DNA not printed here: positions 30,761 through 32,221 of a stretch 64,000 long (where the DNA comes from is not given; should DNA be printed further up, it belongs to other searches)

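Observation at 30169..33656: GT-C / GT2 / YdjC-deacetylase operon resembling lipid-linked aminosugar modification systems (Lgm, Flm, Arn-like), with a divergent SAM-methyltransferase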

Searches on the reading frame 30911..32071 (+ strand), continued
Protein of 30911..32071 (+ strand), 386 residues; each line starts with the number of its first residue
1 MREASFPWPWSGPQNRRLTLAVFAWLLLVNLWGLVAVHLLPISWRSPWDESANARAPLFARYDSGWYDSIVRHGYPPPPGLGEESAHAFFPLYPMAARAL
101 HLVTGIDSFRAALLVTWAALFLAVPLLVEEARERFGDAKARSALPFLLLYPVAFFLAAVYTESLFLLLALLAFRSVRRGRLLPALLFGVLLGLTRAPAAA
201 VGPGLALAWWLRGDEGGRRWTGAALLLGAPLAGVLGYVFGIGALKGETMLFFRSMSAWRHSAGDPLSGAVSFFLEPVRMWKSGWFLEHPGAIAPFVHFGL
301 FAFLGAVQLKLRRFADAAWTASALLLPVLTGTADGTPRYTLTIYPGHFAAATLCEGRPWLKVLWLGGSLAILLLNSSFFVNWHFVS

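Call 31: search_solved_structures(query=L081:9967-11079:+, max_evalue=1e-20)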
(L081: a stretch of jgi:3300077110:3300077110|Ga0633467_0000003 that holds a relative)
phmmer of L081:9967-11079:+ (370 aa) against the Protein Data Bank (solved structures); distinct sequences matched with E-value up to 1e-20: 52.
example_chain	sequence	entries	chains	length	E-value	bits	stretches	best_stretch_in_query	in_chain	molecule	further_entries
3bn1_A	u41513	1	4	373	3.1e-114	384.8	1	3-365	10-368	Perosamine synthetase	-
3dr7_A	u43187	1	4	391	3.7e-114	384.6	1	3-365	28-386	Putative perosamine synthetase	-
3dr4_A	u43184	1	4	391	2.6e-113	381.8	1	3-365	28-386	Putative perosamine synthetase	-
7b0m_AAA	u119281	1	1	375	4.5e-83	282.2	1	7-362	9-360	Sugar aminotransferase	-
7b0d_A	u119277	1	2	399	1.7e-68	234.3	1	20-320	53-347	Glutamine--scyllo-inositol transaminase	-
9bgp_A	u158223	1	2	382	6e-62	212.7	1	30-367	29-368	aminotransferase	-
2oga_A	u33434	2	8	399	8.7e-62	212.2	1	29-359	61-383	Transaminase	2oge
9bgr_A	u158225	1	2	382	4.1e-61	210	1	30-367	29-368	aminotransferase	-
1o61_A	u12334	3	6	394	3e-56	194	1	7-280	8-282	aminotransferase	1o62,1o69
8vr3_A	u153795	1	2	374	3.5e-56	193.7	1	30-362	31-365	DegT/DnrJ/EryC1/StrS aminotransferase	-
8vr5_A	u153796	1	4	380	3.7e-56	193.7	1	30-362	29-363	DegT/DnrJ/EryC1/StrS aminotransferase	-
3nyu_A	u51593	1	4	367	1.5e-55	191.7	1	29-328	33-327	Aminotransferase WbpE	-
3nu7_A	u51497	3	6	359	1.5e-55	191.7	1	29-328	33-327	Aminotransferase WbpE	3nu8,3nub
4ztc_A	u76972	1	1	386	1.9e-55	191.3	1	7-280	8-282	Aminotransferase homolog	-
3frk_A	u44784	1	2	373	7.4e-55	189.4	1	21-364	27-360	QdtB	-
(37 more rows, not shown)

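Call 37: search_protein_families(library=pfam, alignment_id=A2, max_evalue=0.01)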
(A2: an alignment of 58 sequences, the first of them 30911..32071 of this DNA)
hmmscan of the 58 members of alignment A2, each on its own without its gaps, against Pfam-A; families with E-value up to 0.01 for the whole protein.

A. member 1, window:30911-32071:+ (386 aa): 1 family
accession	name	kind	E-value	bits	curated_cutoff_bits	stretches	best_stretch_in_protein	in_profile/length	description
PF04188.19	Mannosyl_trans2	-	0.00029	20.7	22.4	1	83-182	76-186/443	Mannosyltransferase (PIG-V)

B. families by the number of members that match (of 58 scanned): 3 families
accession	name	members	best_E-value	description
PF04188.19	Mannosyl_trans2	33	3.6e-07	Mannosyltransferase (PIG-V)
PF09852.15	DUF2079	1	0.0056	Predicted membrane protein (DUF2079)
PF13231.12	PMT_2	1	0.0089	Dolichyl-phosphate-mannose-protein mannosyltransferase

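Call 43: search_protein_families(library=pfam, proteins=[L051:7266-8624:-, L081:11913-12287:+], max_evalue=0.001)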
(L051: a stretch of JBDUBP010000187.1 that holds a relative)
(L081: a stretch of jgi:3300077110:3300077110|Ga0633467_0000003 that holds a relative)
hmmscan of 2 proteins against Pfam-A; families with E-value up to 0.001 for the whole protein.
L051:7266-8624:- (452 aa): 3 families
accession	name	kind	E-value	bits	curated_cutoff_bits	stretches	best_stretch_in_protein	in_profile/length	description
PF00282.25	Pyridoxal_deC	-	4.7e-28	98.4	27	1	142-365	148-371/375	Pyridoxal-dependent decarboxylase conserved domain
PF01212.27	Beta_elim_lyase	-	6.7e-06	26.1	27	1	104-225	39-170/288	Beta-eliminating lyase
PF00266.25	Aminotran_5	-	0.00021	20.8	21.5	1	119-225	67-177/371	Aminotransferase class-V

L081:11913-12287:+ (124 aa): 2 families
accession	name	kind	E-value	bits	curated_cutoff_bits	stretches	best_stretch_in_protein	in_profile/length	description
PF14667.12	Polysacc_synt_C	-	1.7e-08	35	28.7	1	13-118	2-111/111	Polysaccharide biosynthesis C-terminal domain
PF07883.17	Cupin_2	-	3e-06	27.3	27.2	1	39-104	8-66/70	Cupin domain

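Call 45: find_encoding_contigs(protein=P0101, flank=8000, max_places=2)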
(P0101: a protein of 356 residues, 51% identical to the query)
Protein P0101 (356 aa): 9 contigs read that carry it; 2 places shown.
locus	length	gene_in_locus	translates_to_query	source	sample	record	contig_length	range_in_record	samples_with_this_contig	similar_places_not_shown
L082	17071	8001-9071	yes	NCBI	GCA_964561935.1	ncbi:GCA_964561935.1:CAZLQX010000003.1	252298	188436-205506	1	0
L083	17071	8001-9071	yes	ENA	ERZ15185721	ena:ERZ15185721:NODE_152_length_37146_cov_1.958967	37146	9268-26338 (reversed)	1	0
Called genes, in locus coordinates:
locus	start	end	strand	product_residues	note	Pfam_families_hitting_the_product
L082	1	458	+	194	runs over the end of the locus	-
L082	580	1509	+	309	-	-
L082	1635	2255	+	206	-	PF00440:TetR_N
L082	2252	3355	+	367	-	PF25917:BSH_RND, PF25954:Beta-barrel_RND_2, PF25975:CzcB_C, PF25989:YknX_C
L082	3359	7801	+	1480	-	PF00873:ACR_tran, PF03176:MMPL (weak), PF02321:OEP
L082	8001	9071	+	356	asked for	-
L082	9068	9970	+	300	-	PF00892:EamA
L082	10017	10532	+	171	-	PF09346:SMI1_KNR4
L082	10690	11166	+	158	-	PF14534:DUF4440, PF12680:SnoaL_2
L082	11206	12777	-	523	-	-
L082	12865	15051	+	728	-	PF01734:Patatin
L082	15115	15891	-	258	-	-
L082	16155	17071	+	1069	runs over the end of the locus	PF04916:Phospholip_B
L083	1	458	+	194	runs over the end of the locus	-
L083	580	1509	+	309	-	-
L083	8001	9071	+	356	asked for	-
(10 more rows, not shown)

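Call 46: find_encoding_contigs(protein=P0082, flank=8000, max_places=2)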
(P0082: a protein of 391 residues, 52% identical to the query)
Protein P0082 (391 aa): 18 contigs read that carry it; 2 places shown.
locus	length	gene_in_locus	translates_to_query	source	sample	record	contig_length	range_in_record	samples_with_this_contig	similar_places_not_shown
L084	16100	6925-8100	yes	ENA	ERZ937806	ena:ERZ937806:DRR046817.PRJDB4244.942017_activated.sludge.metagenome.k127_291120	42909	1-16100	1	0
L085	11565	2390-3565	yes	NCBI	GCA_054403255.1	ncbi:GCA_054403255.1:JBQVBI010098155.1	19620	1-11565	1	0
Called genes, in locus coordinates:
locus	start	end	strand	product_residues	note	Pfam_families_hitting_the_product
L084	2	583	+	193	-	?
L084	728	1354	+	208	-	PF00440:TetR_N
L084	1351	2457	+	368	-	PF25917:BSH_RND, PF25954:Beta-barrel_RND_2, PF25967:RND-MFP_C (faint), PF25975:CzcB_C, PF25989:YknX_C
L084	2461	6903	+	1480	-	PF00873:ACR_tran, PF02321:OEP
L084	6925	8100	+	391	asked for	-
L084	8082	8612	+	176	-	PF09346:SMI1_KNR4, PF14568:SUKH_6 (weak)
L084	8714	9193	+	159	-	PF14534:DUF4440, PF12680:SnoaL_2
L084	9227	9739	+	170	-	PF19780:DUF6265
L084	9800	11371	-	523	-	-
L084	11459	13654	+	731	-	PF01734:Patatin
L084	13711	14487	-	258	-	-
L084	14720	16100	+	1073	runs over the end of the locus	PF04916:Phospholip_B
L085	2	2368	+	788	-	?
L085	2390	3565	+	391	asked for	-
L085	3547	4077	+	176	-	PF09346:SMI1_KNR4, PF14568:SUKH_6 (weak)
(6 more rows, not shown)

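Call 57: find_encoding_contigs(protein=P0036, flank=9000, max_places=1)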
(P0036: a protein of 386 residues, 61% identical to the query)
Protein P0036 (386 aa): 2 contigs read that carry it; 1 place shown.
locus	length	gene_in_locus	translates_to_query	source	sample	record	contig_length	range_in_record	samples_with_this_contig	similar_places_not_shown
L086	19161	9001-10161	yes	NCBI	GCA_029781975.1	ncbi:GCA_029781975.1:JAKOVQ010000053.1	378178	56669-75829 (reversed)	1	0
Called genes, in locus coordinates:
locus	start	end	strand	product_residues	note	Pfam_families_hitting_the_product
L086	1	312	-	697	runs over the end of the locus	PF13428:TPR_14 (faint), PF23914:TPR_CcmH_CycH (faint), PF24575:TPR_Slam (faint), PF13431:TPR_17 (faint), PF13432:TPR_16 (weak), PF00515:TPR_1 (faint), PF07719:TPR_2 (faint), PF14559:TPR_19 (weak), +3 more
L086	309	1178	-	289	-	PF00528:BPD_transp_1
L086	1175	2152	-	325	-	PF19300:BPD_transp_1_N, PF00528:BPD_transp_1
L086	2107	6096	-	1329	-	PF00158:Sigma54_activat, PF07728:AAA_5, PF14532:Sigma54_activ_2, PF25601:AAA_lid_14, PF02954:HTH_8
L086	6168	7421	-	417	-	PF00275:EPSP_synthase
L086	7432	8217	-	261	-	PF00149:Metallophos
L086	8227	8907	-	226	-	PF13489:Methyltransf_23, PF08241:Methyltransf_11, PF08242:Methyltransf_12, PF13649:Methyltransf_25, PF13847:Methyltransf_31 (weak)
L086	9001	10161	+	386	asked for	-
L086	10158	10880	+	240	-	PF00535:Glycos_transf_2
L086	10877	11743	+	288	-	PF04794:YdjC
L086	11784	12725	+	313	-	PF00005:ABC_tran, PF13304:AAA_21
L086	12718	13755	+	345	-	PF12698:ABC2_membrane_3, PF01061:ABC2_membrane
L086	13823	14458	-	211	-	-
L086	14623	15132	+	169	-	PF13801:Metal_resist, PF07813:LTXXQ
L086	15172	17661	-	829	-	PF22494:choice_anch_I (faint), PF07676:PD40 (faint), PF08450:SGL (weak), PF25174:Beta-prop_THOC3, PF21783:YNCE (weak), PF10282:Lactonase (weak), PF04185:Phosphoesterase (weak)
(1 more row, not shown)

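Call 58: find_encoding_contigs(protein=P0061, flank=9000, max_places=1)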
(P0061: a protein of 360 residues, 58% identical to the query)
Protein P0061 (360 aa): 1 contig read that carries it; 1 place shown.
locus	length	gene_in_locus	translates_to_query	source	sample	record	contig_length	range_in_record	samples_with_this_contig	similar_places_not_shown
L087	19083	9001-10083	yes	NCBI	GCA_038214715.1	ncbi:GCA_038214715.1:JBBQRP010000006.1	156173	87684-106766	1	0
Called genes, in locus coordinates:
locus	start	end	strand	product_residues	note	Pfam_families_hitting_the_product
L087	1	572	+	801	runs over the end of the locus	PF02190:LON_substr_bdg, PF00004:AAA, PF07728:AAA_5, PF22667:Lon_lid, PF05362:Lon_C, PF13541:ChlI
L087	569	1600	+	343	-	PF00586:AIRS, PF02769:AIRS_C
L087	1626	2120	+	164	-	PF09835:DUF2062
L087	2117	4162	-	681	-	PF13432:TPR_16 (faint), PF00515:TPR_1 (faint), PF13414:TPR_11 (faint), PF13424:TPR_12 (faint), PF13428:TPR_14 (faint), PF13431:TPR_17 (faint), PF24575:TPR_Slam (faint), PF07719:TPR_2 (faint), +2 more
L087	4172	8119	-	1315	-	PF00126:HTH_1 (faint), PF00158:Sigma54_activat, PF14532:Sigma54_activ_2, PF07728:AAA_5 (weak), PF25601:AAA_lid_14, PF02954:HTH_8 (weak)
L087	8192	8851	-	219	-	PF13489:Methyltransf_23, PF13847:Methyltransf_31 (faint), PF08241:Methyltransf_11, PF08242:Methyltransf_12, PF13649:Methyltransf_25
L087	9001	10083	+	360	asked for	-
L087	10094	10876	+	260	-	PF00535:Glycos_transf_2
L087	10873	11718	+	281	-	PF04794:YdjC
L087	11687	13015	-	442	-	PF00275:EPSP_synthase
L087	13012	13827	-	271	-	-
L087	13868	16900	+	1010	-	PF00082:Peptidase_S8, PF01483:P_proprotein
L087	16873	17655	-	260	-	PF13489:Methyltransf_23, PF13847:Methyltransf_31, PF08241:Methyltransf_11, PF08242:Methyltransf_12, PF13649:Methyltransf_25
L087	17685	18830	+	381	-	PF04188:Mannosyl_trans2 (weak)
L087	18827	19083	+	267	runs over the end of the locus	-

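Call 65: search_protein_representatives(alignment_id=A2)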
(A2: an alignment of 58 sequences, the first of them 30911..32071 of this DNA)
Query: 58 sequences, 386 profile positions. Proteins with E-value up to 0.001 (for the whole library): 14264; up to 1e-10: 8936; up to 1e-30: 421. The best 150 are listed.
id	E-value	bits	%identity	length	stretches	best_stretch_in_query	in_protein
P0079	1.1e-152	525.1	-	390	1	1-386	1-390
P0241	2.2e-147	507.7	-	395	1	9-386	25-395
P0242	5.0e-125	434.1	-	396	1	23-386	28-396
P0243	1.8e-110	386.2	-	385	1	4-386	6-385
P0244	7.4e-84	298.6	-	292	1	101-386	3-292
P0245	6.3e-83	295.5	-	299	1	9-225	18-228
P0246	1.8e-81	290.7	-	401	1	13-280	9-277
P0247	7.0e-74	265.7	-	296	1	111-337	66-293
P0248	2.3e-73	264.0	-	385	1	15-385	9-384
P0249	9.7e-62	225.8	-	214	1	36-180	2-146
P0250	8.2e-57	209.5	-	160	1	227-386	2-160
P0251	8.3e-57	209.5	-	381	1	14-386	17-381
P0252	1.0e-56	209.2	-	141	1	36-170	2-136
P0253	2.8e-56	207.8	-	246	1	98-284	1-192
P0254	6.0e-56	206.7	-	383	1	9-385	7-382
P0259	3.5e-52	194.3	-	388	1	7-386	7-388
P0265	8.6e-47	176.6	-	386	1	10-386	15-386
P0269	2.6e-46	175.0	-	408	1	12-384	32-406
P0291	2.1e-41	158.8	-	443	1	52-375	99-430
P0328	2.1e-37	145.7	-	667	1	9-382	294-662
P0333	3.0e-37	145.1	-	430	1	23-386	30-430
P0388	3.3e-35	138.4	-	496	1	58-371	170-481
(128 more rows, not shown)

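Call 66: list_cluster_members(proteins=[P0248, P0251, P0254, P0259, P0265, P0269, P0291, P0328, P0333, P0388])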
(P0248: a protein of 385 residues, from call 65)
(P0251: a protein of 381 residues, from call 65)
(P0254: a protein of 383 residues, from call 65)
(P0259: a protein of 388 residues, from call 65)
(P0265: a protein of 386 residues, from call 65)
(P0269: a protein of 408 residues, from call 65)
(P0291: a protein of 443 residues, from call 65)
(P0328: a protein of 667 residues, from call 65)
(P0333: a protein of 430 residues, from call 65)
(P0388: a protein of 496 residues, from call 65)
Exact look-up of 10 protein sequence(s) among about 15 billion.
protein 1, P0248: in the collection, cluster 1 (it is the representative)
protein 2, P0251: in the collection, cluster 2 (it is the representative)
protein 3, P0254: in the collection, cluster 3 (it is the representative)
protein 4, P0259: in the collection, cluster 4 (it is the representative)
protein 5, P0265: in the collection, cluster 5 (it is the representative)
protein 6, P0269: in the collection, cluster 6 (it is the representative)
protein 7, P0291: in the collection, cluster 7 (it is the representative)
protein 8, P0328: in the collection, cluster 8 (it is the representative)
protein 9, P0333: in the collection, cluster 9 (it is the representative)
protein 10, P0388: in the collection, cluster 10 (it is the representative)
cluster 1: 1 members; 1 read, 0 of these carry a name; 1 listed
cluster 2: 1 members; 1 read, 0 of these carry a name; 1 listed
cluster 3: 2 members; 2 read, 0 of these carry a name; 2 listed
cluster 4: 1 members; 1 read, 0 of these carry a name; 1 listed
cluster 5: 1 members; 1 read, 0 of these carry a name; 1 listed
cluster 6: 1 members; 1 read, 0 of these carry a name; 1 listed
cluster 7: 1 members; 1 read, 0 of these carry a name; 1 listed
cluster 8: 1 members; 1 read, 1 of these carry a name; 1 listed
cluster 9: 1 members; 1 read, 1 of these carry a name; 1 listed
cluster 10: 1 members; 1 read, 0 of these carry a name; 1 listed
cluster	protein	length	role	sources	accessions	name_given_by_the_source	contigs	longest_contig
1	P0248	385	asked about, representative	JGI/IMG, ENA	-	-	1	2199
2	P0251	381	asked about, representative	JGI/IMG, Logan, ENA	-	-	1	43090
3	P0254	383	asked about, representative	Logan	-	-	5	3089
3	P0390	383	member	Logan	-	-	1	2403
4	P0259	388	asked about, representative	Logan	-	-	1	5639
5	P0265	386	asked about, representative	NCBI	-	-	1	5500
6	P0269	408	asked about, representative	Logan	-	-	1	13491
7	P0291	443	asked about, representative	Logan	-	-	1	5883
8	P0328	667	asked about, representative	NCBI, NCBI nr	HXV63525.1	MAG TPA: interleukin-like EMT inducer domain-containing protein [Vicinamibacteria ... | interleukin-like EMT inducer domain-containing protein [Vicinamibacteria bacterium]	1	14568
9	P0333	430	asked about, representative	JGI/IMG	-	hypothetical protein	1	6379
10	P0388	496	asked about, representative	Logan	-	-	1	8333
